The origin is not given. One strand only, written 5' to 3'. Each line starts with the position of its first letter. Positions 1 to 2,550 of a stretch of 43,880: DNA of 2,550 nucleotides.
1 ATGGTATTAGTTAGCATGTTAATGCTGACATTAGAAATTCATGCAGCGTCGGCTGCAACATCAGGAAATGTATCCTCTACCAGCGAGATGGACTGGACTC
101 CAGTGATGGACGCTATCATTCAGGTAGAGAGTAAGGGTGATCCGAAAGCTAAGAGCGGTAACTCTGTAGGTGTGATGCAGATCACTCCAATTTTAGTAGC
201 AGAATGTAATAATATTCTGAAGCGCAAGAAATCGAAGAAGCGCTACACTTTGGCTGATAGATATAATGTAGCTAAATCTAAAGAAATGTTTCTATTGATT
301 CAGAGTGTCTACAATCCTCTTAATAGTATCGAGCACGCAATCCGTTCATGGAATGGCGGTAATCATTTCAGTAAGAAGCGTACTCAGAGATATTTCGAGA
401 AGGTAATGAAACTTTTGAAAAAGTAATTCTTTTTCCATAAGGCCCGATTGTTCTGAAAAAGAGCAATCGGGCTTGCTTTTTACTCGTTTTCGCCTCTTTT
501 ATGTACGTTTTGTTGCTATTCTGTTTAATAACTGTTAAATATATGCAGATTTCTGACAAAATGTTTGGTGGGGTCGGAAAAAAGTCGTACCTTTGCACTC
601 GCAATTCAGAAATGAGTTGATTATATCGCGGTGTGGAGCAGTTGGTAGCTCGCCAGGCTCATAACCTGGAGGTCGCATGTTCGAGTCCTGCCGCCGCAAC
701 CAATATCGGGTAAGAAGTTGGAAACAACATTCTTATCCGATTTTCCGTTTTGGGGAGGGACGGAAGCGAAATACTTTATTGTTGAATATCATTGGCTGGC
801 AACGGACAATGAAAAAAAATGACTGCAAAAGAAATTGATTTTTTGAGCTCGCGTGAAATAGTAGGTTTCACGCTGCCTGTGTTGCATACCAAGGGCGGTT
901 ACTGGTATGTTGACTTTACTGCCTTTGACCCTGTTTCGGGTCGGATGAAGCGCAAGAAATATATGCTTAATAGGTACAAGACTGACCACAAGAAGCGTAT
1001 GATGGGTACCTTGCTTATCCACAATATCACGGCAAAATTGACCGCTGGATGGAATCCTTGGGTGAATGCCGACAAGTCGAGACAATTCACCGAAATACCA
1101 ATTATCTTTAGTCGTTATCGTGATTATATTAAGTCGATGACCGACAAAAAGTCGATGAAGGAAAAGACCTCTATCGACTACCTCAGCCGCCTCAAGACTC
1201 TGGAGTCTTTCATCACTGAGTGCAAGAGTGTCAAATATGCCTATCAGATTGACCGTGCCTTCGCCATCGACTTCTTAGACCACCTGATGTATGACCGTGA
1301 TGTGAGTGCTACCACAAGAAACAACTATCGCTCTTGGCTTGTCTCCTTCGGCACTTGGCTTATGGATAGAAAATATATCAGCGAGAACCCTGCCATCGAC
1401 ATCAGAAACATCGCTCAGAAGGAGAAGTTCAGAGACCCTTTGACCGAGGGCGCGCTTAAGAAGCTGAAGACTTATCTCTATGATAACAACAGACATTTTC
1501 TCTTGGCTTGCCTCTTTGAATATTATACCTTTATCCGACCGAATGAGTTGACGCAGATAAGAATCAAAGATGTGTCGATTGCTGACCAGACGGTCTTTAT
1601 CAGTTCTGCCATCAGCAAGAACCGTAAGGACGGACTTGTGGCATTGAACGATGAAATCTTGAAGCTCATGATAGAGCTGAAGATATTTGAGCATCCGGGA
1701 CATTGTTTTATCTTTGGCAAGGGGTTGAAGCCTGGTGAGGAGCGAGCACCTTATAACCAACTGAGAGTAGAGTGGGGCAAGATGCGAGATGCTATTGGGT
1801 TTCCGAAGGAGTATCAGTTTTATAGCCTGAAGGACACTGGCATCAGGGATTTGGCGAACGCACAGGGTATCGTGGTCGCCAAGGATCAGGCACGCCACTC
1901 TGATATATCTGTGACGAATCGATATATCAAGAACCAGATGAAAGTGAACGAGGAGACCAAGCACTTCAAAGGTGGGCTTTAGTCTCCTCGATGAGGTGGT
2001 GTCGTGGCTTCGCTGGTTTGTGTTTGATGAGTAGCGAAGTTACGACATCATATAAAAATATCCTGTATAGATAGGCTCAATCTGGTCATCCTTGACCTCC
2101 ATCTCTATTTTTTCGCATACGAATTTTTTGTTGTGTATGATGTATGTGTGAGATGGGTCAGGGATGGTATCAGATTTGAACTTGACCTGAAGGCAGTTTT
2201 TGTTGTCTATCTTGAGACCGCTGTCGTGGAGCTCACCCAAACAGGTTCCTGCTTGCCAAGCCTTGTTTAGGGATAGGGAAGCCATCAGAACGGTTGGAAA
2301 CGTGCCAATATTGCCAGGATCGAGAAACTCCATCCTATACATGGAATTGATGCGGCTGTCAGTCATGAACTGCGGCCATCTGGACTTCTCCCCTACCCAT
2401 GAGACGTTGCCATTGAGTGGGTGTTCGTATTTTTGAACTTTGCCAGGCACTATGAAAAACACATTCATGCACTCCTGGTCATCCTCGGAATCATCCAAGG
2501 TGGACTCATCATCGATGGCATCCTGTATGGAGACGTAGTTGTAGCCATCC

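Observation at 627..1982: Integration beside a tRNA-Met gene with initiator-like features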

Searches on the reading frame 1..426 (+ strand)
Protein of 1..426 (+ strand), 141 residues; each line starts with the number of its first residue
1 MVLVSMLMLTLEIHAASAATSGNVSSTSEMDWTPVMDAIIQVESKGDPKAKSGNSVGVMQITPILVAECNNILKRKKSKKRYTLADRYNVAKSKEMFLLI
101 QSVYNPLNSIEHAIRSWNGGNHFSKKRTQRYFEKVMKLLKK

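Call 9: search_protein_families(library=pfam, proteins=[window:1-426:+], max_evalue=0.01)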
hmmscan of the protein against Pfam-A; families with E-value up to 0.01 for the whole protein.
window:1-426:+ (141 aa): 1 family
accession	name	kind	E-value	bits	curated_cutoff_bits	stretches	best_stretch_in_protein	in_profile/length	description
PF01464.25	SLT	-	2.6e-08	33.9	21.3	1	30-131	11-108/117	Transglycosylase SLT domain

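Call 15: find_encoding_contigs(protein=window:1-426:+, flank=10000, max_places=10)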
Protein window:1-426:+ (141 aa): 23 contigs read that carry it; 10 places shown.
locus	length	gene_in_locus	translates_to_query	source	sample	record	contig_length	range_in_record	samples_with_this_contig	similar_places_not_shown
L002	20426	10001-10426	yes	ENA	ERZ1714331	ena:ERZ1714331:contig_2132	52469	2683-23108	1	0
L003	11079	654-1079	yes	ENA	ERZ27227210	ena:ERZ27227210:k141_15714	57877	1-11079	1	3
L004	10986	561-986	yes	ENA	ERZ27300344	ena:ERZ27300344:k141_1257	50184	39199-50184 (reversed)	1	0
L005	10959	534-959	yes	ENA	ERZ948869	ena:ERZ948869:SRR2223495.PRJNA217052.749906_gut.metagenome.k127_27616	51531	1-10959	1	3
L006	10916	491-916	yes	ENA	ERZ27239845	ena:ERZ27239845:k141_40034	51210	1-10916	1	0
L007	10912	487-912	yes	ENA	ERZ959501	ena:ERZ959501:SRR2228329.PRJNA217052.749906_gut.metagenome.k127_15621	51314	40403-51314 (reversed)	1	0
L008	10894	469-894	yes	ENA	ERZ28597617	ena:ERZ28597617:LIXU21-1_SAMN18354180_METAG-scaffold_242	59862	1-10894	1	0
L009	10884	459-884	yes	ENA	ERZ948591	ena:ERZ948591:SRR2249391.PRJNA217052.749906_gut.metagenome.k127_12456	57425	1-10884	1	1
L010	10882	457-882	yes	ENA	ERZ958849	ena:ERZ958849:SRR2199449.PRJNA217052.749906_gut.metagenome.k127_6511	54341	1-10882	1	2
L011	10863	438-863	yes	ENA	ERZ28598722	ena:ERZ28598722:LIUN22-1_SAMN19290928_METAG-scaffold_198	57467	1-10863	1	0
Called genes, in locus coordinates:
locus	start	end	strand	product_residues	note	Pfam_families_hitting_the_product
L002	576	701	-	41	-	-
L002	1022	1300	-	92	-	-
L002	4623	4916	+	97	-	-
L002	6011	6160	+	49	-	-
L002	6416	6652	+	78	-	-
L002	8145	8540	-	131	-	-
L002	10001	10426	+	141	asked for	PF01464:SLT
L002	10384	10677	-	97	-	-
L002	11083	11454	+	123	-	-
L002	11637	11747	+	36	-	-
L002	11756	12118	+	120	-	PF00106:adh_short, PF08659:KR, PF13561:adh_short_C2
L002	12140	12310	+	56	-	PF13561:adh_short_C2 (weak)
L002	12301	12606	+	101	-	PF00849:PseudoU_synth_2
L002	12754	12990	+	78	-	-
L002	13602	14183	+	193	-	-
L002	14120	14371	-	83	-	-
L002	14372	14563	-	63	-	-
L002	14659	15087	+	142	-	-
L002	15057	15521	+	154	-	-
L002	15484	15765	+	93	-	-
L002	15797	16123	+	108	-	-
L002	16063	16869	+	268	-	PF04357:TamB (faint)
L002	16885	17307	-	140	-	-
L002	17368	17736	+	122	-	-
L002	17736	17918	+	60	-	-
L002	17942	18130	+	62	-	-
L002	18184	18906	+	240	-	-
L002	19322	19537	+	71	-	-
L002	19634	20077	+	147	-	PF01103:Omp85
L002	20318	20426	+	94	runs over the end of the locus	-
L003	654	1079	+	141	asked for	PF01464:SLT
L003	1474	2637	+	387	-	PF02899:Phage_int_SAM_1 (faint), PF00589:Phage_integrase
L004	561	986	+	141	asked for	PF01464:SLT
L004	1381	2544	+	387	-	PF02899:Phage_int_SAM_1 (faint), PF00589:Phage_integrase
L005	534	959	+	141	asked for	PF01464:SLT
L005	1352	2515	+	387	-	PF02899:Phage_int_SAM_1 (faint), PF00589:Phage_integrase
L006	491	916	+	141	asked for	PF01464:SLT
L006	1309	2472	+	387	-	PF02899:Phage_int_SAM_1 (faint), PF00589:Phage_integrase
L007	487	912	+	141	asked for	PF01464:SLT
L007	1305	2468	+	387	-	PF02899:Phage_int_SAM_1 (faint), PF00589:Phage_integrase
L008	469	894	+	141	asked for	PF01464:SLT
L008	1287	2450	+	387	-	PF02899:Phage_int_SAM_1 (faint), PF00589:Phage_integrase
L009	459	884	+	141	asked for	PF01464:SLT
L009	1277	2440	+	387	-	PF02899:Phage_int_SAM_1 (faint), PF00589:Phage_integrase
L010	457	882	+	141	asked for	PF01464:SLT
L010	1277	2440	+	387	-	PF02899:Phage_int_SAM_1 (faint), PF00589:Phage_integrase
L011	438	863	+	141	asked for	PF01464:SLT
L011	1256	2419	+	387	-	PF02899:Phage_int_SAM_1 (faint), PF00589:Phage_integrase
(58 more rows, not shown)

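Call 47: search_protein_families(library=ncbifam, proteins=[window:1-426:+], max_evalue=0.001)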
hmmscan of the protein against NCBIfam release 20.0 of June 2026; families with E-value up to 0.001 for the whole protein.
window:1-426:+ (141 aa): 0 families

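Call 60: search_protein_families(library=phrogs, proteins=[window:1-426:+], max_evalue=0.00001)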
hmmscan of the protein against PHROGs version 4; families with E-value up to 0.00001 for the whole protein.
window:1-426:+ (141 aa): 1 family
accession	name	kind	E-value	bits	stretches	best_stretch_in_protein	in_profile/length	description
phrog_600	-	unknown function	1.3e-06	29.3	1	28-139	46-165/178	unknown function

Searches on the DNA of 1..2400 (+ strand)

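Call 10: search_dna_similar(query=window:1-2400:+, collection=phages, mode=distant, max_rows=25)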
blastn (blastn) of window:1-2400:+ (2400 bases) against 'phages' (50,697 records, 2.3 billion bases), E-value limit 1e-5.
Records with a match: 305; places in all: 320; records where one place covers at least 80% of the query: 0.
Best place of each record, by identity: 90-95% 3; 80-90% 270; 60-80% 32.
By first word of the organism name: Mycobacterium 205; Prevotella 14; Bacteriophage 11; Cellulophaga 7; uncultured 5; Acinetobacter 4; Gordonia 4; Streptomyces 4; Bordetella 3; Staphylococcus 3; and 30 more.
By host as written in the record: Mycobacterium smegmatis mc2 155 158; - 31; Mycobacterium smegmatis mc#155 23; Prevotella sp. 14; Mycobacterium sp. 7; Gordonia terrae 3612 4; Streptomyces sanglieri UNT16F27A 4; Mycobacterium smegmatis mc2155 4; and 40 more.
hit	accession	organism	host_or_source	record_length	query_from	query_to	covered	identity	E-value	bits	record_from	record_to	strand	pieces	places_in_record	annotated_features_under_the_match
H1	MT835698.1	Bacteriophage sp.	human fecal samples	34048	651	744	4%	93.7%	1e-29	138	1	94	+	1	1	record has no annotation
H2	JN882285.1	Cronobacter phage vB_CsaM_GAP32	Cronobacter sakazakii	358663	625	718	4%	77.6%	1e-9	73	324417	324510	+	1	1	tRNA-Met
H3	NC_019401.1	Cronobacter phage vB_CsaM_GAP32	Cronobacter sakazakii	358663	625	718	4%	77.6%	1e-9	73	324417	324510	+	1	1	tRNA-Met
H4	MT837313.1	Bacteriophage sp.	human fecal samples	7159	623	702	3%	90.0%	6e-21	109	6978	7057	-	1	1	record has no annotation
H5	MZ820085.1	Mycobacterium phage ScoobyDoobyDoo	Mycobacterium smegmatis mc2 155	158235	628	711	4%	84.7%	2e-15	92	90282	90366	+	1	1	144: tRNA-Met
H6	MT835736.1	Bacteriophage sp.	human fecal samples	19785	623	702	3%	88.8%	3e-19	104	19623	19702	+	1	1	record has no annotation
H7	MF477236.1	Nocardia phage NTR1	Nocardia transvalensis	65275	626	710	4%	81.6%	1e-11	79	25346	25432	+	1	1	none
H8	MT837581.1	Bacteriophage sp.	human fecal samples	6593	627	703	3%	87.2%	5e-16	93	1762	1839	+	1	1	record has no annotation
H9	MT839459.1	Bacteriophage sp.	human fecal samples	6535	624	706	3%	79.8%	1e-9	73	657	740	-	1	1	record has no annotation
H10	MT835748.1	Bacteriophage sp.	human fecal samples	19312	627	703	3%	85.9%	2e-14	89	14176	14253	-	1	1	record has no annotation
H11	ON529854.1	Janthinobacterium phage vB_JliS-Donnerlittchen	Janthinobacterium lividum EIF1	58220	628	704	3%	85.9%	2e-14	89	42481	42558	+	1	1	tRNA-Met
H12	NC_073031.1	Janthinobacterium phage vB_JliS-Donnerlittchen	Janthinobacterium lividum EIF1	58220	628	704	3%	85.9%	2e-14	89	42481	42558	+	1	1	tRNA-Met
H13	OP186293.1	Rhodobacter phage RcXuper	Rhodobacter capsulatus YW1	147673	628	704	3%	85.9%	2e-13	85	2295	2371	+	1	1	tRNA-Met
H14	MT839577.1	Bacteriophage sp.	human fecal samples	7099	624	703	3%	82.5%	1e-11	79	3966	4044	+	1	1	record has no annotation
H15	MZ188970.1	Phage CBW1004C-Prop1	-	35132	627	709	3%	79.5%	4e-10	74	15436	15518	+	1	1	none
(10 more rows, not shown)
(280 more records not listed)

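Call 11: get_annotated_region(hit=H1, flank=4000)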
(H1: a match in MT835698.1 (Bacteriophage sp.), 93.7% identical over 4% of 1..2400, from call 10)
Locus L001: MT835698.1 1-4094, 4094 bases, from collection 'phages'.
description: UNVERIFIED: Bacteriophage sp. clone scaffold_475 genomic sequence.
organism: Bacteriophage sp. (NCBI taxid 38018)
taxonomy: Viruses
host: -; source: human fecal samples; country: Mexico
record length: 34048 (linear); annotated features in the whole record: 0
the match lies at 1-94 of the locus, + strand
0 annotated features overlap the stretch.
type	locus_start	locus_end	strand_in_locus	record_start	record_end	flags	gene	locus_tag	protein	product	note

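Call 25: search_dna_similar(query=window:627-702:+, collection=ecoli_genomes, mode=distant, max_rows=8, max_evalue=10)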
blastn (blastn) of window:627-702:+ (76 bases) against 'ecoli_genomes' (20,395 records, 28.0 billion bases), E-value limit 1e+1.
Records with a match: 5426; places in all: 21178; records where one place covers at least 80% of the query: 5426.
Genomes with a match: 5426 of 5426; with a place that covers at least 80% of the query: 5426. Places per genome that has any: lowest 1, median 4, highest 8. On chromosomes: 21174 places; on plasmids: 4.
Best place of each record, by identity: 80-90% 5426.
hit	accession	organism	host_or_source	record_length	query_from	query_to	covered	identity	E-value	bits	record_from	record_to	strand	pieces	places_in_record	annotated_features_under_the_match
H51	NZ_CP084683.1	Escherichia coli strain BL21(RP)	-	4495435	1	76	100%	83.5%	3e-5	102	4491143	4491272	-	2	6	tRNA-Met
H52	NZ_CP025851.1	Escherichia coli strain 510016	Homo sapiens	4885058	1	76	100%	83.1%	8e-12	78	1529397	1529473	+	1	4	tRNA-Met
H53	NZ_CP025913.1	Escherichia coli strain 203740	Homo sapiens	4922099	1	76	100%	83.1%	8e-12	78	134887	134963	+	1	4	tRNA-Met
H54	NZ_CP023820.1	Escherichia coli strain 7/2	Homo sapiens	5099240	1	76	100%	83.1%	8e-12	78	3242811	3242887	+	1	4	tRNA-Met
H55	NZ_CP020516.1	Escherichia coli strain 222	Homo sapiens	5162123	1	76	100%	83.1%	8e-12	78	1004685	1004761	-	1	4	tRNA-Met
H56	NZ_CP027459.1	Escherichia coli strain 90-3040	missing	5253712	1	76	100%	83.1%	8e-12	78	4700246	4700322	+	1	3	tRNA-Met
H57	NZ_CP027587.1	Escherichia coli strain 2013C-4974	Homo sapiens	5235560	1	76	100%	83.1%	8e-12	78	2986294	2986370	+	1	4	tRNA-Met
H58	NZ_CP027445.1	Escherichia coli strain 2013C-3492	Homo sapiens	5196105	1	76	100%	83.1%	8e-12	78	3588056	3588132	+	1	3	tRNA-Met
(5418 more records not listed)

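Call 27: get_annotated_region(hit=H52, flank=400)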
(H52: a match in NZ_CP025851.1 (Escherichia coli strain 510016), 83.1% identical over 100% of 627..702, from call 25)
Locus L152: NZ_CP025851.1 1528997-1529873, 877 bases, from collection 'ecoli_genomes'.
description: Escherichia coli strain 510016 chromosome, complete genome
organism: Escherichia coli strain 510016 (NCBI taxid 562)
replicon: chromosome; assembly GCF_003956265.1
host: Homo sapiens; source: stool; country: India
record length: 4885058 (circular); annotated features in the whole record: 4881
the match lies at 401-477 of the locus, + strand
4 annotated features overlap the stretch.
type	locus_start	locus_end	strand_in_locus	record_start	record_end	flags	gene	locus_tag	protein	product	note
tRNA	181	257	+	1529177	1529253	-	-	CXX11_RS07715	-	tRNA-Met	-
tRNA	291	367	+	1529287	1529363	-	-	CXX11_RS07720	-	tRNA-Met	-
tRNA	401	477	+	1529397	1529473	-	-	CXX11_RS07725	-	tRNA-Met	-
CDS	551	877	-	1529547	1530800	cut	amiC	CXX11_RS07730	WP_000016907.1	N-acetylmuramoyl-L-alanine amidase AmiC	Like AmiA, dependent on TAT (Twin-Arginine Translocation) system for export.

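Call 31: get_annotated_region(hit=H4, flank=3000)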
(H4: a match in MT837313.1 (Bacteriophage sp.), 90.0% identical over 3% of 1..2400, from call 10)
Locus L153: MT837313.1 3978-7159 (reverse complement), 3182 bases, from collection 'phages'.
description: UNVERIFIED: Bacteriophage sp. clone scaffold_4445 genomic sequence.
organism: Bacteriophage sp. (NCBI taxid 38018)
taxonomy: Viruses
host: -; source: human fecal samples; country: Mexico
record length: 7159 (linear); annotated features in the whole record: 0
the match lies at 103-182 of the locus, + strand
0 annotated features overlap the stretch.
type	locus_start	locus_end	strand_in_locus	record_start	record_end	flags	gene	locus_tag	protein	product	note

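Call 32: get_annotated_region(hit=H6, flank=3000)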
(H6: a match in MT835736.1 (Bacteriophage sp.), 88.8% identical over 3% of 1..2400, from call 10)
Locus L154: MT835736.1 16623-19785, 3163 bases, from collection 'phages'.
description: UNVERIFIED: Bacteriophage sp. clone scaffold_567 genomic sequence.
organism: Bacteriophage sp. (NCBI taxid 38018)
taxonomy: Viruses
host: -; source: human fecal samples; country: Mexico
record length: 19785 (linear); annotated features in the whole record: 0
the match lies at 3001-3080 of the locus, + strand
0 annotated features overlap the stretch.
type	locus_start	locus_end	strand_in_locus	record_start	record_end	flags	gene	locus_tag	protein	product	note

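Call 33: get_annotated_region(hit=H8, flank=3000)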
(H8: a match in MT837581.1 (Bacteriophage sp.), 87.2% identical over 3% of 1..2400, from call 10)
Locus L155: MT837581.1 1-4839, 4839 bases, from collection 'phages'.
description: UNVERIFIED: Bacteriophage sp. clone scaffold_5177 genomic sequence.
organism: Bacteriophage sp. (NCBI taxid 38018)
taxonomy: Viruses
host: -; source: human fecal samples; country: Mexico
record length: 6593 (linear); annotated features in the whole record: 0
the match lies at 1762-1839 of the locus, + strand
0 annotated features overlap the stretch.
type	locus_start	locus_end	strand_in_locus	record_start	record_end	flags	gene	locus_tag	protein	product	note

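Call 34: get_annotated_region(hit=H10, flank=3000)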
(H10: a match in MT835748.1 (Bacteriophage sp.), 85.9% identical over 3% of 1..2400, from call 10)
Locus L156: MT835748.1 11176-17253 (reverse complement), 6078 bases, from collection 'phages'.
description: UNVERIFIED: Bacteriophage sp. clone scaffold_595 genomic sequence.
organism: Bacteriophage sp. (NCBI taxid 38018)
taxonomy: Viruses
host: -; source: human fecal samples; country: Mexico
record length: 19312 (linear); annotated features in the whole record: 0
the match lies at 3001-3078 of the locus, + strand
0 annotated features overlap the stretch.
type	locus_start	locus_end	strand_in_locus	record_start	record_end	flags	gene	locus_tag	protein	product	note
